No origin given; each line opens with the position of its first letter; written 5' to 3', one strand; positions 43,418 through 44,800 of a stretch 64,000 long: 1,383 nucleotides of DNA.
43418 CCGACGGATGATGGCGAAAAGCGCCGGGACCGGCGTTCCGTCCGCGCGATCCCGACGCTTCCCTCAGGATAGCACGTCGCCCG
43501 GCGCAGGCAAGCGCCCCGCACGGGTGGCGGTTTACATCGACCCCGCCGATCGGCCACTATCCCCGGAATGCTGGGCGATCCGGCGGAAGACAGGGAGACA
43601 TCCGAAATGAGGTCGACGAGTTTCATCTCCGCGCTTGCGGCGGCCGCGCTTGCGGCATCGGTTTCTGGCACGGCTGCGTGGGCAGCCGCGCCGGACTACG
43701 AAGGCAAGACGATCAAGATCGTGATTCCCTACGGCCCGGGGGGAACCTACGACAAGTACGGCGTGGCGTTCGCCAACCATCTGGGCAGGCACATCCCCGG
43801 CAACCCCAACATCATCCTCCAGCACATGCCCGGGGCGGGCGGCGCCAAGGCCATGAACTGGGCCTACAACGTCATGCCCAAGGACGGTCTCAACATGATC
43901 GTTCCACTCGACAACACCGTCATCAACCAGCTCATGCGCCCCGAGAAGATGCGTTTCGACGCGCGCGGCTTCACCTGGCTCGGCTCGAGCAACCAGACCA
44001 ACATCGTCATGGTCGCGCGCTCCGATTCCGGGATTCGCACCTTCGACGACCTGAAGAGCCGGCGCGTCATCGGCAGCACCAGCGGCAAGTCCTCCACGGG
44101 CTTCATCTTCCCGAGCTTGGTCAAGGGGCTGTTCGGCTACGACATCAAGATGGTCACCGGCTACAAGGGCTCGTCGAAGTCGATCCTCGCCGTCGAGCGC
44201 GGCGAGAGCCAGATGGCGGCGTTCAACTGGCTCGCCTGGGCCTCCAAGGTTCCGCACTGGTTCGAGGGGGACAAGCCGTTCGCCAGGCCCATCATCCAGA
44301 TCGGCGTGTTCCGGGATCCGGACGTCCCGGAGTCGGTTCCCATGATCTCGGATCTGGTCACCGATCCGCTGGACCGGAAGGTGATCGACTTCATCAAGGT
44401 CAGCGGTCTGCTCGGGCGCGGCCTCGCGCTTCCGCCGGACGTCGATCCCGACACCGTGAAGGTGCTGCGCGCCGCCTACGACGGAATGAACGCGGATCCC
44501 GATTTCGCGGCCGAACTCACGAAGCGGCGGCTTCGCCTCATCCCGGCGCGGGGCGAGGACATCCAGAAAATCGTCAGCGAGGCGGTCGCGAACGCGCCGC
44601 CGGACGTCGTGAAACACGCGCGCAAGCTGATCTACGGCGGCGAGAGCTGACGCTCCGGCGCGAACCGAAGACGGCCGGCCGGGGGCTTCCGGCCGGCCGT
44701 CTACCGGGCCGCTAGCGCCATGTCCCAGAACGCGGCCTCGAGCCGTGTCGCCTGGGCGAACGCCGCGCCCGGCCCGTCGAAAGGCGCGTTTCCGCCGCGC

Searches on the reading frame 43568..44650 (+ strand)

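Call 44: search_protein_families(library=pfam, proteins=[window:43568-44650:+])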
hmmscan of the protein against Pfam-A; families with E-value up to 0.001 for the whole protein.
window:43568-44650:+ (360 aa): 2 families
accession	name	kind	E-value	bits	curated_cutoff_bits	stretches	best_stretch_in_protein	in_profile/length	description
PF12974.12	Phosphonate-bd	-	9.5e-07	28.9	27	1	143-312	84-221/242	ABC transporter, phosphonate, periplasmic substrate-binding protein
PF03401.19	TctC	-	0.00017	21.7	27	0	82-228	17-167/274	Tripartite tricarboxylate transporter family receptor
